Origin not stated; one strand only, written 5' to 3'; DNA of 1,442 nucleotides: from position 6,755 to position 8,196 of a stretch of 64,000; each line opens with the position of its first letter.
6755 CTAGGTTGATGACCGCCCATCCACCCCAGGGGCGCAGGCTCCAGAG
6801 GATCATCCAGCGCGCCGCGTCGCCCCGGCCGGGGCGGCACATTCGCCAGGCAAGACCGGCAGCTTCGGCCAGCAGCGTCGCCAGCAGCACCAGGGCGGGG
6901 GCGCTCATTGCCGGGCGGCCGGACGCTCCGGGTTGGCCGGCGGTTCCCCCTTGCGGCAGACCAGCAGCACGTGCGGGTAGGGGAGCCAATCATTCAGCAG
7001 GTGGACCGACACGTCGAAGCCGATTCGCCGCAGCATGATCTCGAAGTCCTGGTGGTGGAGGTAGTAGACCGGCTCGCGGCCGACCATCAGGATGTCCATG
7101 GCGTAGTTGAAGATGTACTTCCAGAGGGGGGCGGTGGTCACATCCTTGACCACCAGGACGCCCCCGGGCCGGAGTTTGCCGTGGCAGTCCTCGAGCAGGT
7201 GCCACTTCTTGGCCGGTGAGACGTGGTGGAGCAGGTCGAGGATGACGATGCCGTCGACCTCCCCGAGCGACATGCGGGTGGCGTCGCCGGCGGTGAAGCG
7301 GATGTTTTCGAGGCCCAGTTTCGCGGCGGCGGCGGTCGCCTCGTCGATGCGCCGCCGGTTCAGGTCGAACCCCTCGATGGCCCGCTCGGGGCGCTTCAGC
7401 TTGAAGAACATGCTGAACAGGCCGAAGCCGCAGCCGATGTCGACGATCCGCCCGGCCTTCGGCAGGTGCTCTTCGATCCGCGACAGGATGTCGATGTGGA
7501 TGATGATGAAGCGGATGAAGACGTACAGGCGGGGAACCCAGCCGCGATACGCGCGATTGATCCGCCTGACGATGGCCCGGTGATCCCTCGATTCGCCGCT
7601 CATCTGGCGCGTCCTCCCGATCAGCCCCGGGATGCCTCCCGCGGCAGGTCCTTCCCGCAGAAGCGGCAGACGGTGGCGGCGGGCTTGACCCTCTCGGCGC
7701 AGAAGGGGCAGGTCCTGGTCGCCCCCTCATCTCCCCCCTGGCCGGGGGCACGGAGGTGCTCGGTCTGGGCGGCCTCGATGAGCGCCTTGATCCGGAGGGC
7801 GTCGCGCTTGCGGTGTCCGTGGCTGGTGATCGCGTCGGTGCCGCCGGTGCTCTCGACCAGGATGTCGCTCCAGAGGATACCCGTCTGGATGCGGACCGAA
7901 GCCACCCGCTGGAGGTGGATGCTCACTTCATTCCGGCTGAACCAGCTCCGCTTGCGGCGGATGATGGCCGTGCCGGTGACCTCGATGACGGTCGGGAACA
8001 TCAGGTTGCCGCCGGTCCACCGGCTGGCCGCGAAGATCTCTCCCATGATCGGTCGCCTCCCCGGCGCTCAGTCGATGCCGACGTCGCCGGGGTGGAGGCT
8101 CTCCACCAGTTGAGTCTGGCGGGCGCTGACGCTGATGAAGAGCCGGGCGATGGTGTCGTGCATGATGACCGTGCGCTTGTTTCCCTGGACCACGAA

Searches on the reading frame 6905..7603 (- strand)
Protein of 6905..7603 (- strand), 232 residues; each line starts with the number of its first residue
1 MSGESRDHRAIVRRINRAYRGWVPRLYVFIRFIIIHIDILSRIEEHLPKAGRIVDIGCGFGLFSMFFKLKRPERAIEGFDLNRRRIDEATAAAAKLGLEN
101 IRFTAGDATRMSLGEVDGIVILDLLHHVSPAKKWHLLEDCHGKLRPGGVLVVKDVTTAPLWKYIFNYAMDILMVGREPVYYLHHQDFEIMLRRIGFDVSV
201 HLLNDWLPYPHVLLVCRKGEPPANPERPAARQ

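Call 97: search_protein_families(library=pfam, proteins=[window:6905-7603:-], max_evalue=0.001)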
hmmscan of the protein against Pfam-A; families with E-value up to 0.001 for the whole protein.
window:6905-7603:- (232 aa): 11 families
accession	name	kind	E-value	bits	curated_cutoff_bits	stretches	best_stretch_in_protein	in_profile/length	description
PF13649.12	Methyltransf_25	-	3.6e-14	53.7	27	1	53-148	1-97/97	Methyltransferase domain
PF13847.12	Methyltransf_31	-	2.9e-11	43.7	27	1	49-156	3-113/145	Methyltransferase domain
PF08242.18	Methyltransf_12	-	5.2e-11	43.6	30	1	54-150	1-98/98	Methyltransferase domain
PF08241.18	Methyltransf_11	-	7.2e-11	43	21.2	1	54-152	1-95/95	Methyltransferase domain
PF13489.12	Methyltransf_23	-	1.5e-10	41.5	27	1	38-198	11-161/164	Methyltransferase domain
PF05175.20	MTS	-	2.4e-10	40.7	23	1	45-152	25-138/170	Methyltransferase small domain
PF00891.24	Methyltransf_2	-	3.9e-09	36.6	22.3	1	38-196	53-209/210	O-methyltransferase domain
PF02390.23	Methyltransf_4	-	3.4e-07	30.3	24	1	53-110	5-62/173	Putative methyltransferase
PF02527.21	GidB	-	0.00025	20.9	27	1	38-121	37-121/184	rRNA small subunit methyltransferase G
PF13578.12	Methyltransf_24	-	0.00028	22.1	26.3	1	54-155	1-105/105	Methyltransferase domain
PF02353.26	CMAS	-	0.00038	20.3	27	1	49-157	62-169/273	Mycolic acid cyclopropane synthetase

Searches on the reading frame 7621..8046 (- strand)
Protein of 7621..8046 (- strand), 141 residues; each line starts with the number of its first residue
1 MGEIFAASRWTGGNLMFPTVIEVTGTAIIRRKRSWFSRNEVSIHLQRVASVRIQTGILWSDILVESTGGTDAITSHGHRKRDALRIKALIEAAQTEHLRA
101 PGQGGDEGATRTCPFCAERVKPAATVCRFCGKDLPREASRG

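Call 97: search_protein_families(library=pfam, proteins=[window:7621-8046:-], max_evalue=0.001)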
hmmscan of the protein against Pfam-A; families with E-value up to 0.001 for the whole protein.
window:7621-8046:- (141 aa): 2 families
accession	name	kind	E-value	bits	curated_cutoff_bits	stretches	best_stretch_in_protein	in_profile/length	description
PF10571.15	UPF0547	-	0.00025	21.5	29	1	111-131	1-21/26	Uncharacterised protein family UPF0547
PF03703.20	bPH_2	-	0.00037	21.1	22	1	22-90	7-78/78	Bacterial PH domain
